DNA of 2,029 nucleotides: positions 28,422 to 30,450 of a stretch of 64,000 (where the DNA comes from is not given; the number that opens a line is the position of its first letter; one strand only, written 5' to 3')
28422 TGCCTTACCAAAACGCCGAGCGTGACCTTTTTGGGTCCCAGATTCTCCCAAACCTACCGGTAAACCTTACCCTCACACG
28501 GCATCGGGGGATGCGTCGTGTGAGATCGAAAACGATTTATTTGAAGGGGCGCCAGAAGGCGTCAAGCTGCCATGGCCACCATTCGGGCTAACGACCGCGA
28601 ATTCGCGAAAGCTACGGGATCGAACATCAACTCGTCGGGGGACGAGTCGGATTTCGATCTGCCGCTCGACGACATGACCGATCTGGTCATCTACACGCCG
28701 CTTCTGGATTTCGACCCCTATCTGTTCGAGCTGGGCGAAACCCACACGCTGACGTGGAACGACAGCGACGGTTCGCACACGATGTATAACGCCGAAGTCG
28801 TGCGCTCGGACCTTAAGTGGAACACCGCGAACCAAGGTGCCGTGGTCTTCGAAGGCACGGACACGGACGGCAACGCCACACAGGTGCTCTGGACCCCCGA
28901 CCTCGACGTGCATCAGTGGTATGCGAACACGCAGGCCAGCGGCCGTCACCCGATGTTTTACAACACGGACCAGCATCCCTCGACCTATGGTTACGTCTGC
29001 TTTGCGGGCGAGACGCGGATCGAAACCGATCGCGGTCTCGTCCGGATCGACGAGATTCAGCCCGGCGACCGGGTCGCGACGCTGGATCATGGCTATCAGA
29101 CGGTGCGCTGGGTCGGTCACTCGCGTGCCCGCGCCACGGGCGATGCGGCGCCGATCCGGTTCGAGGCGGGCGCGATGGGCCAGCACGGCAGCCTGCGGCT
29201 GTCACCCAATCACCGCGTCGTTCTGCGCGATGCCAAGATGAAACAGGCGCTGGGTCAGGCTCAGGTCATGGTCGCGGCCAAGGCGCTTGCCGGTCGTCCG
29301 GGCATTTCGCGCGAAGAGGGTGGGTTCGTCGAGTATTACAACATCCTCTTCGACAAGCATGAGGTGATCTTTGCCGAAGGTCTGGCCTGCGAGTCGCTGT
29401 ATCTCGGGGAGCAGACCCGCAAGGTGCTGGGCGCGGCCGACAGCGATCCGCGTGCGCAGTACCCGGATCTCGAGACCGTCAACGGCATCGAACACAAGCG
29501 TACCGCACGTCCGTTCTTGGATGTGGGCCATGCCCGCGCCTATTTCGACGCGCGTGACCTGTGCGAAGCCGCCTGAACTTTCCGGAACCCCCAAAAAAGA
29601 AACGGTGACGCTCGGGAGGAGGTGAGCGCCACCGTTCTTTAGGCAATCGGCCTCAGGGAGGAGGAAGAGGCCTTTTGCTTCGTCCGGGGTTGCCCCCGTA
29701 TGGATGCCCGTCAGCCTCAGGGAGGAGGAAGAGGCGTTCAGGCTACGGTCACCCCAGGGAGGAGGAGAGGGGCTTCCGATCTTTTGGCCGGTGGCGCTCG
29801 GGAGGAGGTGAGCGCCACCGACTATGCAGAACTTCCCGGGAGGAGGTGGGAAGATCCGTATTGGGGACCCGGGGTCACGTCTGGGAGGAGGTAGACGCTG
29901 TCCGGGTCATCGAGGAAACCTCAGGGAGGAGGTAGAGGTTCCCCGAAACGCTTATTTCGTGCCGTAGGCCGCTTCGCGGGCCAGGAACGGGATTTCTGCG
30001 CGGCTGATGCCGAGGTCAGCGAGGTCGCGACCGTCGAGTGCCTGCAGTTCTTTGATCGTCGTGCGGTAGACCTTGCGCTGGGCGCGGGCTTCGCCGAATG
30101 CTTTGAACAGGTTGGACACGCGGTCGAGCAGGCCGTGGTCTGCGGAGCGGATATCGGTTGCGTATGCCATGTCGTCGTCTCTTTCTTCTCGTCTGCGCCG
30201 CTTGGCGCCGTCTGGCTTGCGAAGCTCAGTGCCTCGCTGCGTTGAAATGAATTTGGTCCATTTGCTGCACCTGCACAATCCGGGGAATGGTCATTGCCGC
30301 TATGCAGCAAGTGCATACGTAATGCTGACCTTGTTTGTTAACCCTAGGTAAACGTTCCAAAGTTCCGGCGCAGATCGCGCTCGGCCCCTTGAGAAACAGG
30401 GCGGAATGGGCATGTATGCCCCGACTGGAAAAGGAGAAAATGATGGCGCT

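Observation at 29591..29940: Eight co-varying hairpins that all display CCUCCUCCC in the loop: a CcsR/cuckoo-type anti-Shine-Dalgarno sRNA cluster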

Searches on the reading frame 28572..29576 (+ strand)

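Call 7: search_protein_families(library=pfam, proteins=[window:28572-29576:+], max_evalue=0.01)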
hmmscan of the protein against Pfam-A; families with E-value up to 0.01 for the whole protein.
window:28572-29576:+ (334 aa): 2 families
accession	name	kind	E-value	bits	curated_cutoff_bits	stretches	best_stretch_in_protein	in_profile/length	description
PF13403.11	Hint_2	-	6.7e-43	147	28.4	1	142-279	1-146/147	Hint domain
PF01079.26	Hint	-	0.00015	21.8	29.7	1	137-238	7-108/213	Hint module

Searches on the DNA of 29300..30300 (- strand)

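Call 4: search_rna_families(source=window, start=29300, end=30300, threshold=evalue, max_evalue=10, show_alignments=6)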
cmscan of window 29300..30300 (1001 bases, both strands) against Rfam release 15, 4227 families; matches with E-value up to 10: 14.
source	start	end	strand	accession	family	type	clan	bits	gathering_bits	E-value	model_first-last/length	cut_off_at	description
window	29598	29708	-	RF02344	ar14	Gene; sRNA;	-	49.9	58.8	6.3e-08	1-123/123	no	Alphaproteobacterial ar14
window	29783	29863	-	RF02791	CcsR1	Gene; sRNA;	-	48.7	65.3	1.1e-10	1-83/83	no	Conserved CCUCCUCCC motif stress-induced RNA 1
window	29824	29951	-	RF02344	ar14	Gene; sRNA;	-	45.8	58.8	5.1e-07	1-123/123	no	Alphaproteobacterial ar14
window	29597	29681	-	RF02791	CcsR1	Gene; sRNA;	-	36.1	65.3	6.1e-07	1-83/83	no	Conserved CCUCCUCCC motif stress-induced RNA 1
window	29597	29679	-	RF01066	6C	Cis-reg;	-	28.1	47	0.19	1-75/75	no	6C RNA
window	29597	29739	-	RF02342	ar7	Gene; sRNA;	-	25.4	60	0.0089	1-145/145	no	Alphaproteobacterial sRNA ar7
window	29867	29949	-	RF02791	CcsR1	Gene; sRNA;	-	24.3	65.3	0.0018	1-83/83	no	Conserved CCUCCUCCC motif stress-induced RNA 1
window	29593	29676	-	RF02833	Scr3202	Gene; sRNA;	-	24.1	52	0.55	1-95/95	no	Streptomyces RNA 3202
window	29777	29861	-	RF02833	Scr3202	Gene; sRNA;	-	21.5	52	1.7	1-95/95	no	Streptomyces RNA 3202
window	29610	29689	+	RF03947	mir-658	Gene; miRNA;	-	20.9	82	1.7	1-100/100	no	mir-658 microRNA precursor family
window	30181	30251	+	RF03565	mir-1282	Gene; miRNA;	-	18.5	107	1.2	1-101/101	no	mir-1282 microRNA precursor family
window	29656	29719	-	RF01952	SOX2OT_exon2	Gene; lncRNA;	-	13.8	45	2.3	1-69/69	no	SOX2 overlapping transcript exon 2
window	29780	29960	-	RF02354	BjrC80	Gene; sRNA;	-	12.8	80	9.5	1-162/162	no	Bradyrhizobiaceae sRNA BjrC80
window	29868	29930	+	RF02216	ZNFX1-AS1_2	Gene; lncRNA;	-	11.5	45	5.2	1-93/93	no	ZNFX1 antisense RNA 1 conserved region 2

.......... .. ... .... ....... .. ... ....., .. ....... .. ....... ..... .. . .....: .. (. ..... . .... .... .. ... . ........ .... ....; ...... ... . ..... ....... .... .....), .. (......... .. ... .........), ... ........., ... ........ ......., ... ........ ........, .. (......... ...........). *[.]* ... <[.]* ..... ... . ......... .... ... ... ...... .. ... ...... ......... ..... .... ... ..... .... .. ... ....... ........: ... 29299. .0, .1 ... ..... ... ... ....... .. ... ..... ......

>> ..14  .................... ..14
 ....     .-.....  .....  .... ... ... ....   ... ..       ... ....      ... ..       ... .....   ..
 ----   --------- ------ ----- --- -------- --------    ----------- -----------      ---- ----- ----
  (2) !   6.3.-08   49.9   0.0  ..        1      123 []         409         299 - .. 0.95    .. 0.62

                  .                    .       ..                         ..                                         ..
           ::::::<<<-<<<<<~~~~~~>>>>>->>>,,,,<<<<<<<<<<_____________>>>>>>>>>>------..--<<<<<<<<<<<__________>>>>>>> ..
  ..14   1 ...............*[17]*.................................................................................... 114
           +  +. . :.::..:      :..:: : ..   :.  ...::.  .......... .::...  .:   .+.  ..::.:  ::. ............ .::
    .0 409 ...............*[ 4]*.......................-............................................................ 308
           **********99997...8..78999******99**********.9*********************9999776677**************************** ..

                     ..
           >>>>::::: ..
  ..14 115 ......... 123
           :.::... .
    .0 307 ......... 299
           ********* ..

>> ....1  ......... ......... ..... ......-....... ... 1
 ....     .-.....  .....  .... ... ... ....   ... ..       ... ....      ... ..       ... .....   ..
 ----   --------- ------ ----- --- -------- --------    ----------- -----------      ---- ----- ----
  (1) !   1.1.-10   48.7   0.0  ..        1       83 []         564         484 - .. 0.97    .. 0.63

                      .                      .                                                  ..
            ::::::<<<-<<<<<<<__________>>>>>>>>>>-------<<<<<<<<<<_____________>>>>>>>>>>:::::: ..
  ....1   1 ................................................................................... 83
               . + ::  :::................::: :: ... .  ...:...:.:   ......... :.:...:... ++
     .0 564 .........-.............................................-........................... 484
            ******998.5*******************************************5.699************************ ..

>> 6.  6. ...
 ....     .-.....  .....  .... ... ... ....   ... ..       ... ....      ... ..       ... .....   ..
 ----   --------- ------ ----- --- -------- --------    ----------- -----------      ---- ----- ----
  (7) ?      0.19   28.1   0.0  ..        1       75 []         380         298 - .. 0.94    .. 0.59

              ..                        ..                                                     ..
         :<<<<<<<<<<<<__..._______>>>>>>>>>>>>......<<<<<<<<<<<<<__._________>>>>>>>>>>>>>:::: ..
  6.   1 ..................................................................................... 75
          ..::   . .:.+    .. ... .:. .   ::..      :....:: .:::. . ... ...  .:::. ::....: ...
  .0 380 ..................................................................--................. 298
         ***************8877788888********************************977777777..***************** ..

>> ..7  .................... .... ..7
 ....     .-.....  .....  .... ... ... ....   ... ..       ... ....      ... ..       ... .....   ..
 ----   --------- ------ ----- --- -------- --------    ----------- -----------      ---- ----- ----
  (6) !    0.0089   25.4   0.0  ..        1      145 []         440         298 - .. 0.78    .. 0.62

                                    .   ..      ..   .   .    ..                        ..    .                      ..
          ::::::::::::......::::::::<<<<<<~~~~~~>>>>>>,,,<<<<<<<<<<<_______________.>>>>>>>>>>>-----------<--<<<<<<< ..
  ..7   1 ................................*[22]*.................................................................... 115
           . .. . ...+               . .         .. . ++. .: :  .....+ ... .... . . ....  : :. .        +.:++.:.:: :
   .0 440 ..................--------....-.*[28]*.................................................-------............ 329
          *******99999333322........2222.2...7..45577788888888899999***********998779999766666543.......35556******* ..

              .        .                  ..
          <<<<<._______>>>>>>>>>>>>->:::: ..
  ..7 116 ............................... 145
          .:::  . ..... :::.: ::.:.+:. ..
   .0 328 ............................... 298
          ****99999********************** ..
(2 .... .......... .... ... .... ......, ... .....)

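Call 36: search_rna_families(sources=[L001, L003, L011, L014, L017, L023, L030, L031, L035, L036, L039, L048, L051, L054, L059, L067, L074, L080], threshold=gathering)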
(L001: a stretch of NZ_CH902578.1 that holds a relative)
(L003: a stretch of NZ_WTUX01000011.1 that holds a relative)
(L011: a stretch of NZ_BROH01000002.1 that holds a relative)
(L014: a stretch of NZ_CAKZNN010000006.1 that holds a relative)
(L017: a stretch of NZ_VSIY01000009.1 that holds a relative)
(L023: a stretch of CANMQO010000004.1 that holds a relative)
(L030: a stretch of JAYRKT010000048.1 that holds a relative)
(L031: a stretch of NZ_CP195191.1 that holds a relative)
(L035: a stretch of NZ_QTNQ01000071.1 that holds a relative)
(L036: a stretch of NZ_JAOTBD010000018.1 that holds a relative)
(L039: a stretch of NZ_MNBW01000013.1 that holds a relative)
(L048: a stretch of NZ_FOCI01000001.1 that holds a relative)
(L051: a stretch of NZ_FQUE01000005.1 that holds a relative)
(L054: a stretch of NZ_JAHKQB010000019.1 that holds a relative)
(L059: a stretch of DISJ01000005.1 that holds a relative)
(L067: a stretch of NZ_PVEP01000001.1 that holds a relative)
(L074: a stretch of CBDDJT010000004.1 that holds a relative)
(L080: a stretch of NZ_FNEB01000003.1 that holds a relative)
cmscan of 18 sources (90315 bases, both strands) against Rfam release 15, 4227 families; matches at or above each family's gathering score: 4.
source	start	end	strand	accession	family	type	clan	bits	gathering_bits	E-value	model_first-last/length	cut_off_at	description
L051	3527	3651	+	RF02344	ar14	Gene; sRNA;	-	68.1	58.8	5.2e-10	1-123/123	no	Alphaproteobacterial ar14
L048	3191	3314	+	RF02344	ar14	Gene; sRNA;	-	62.8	58.8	7.7e-09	1-123/123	no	Alphaproteobacterial ar14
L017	2925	3043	+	RF02344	ar14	Gene; sRNA;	-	59.7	58.8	3.8e-08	1-123/123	no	Alphaproteobacterial ar14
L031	2823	2952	+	RF02344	ar14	Gene; sRNA;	-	59.3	58.8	4.7e-08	1-123/123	no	Alphaproteobacterial ar14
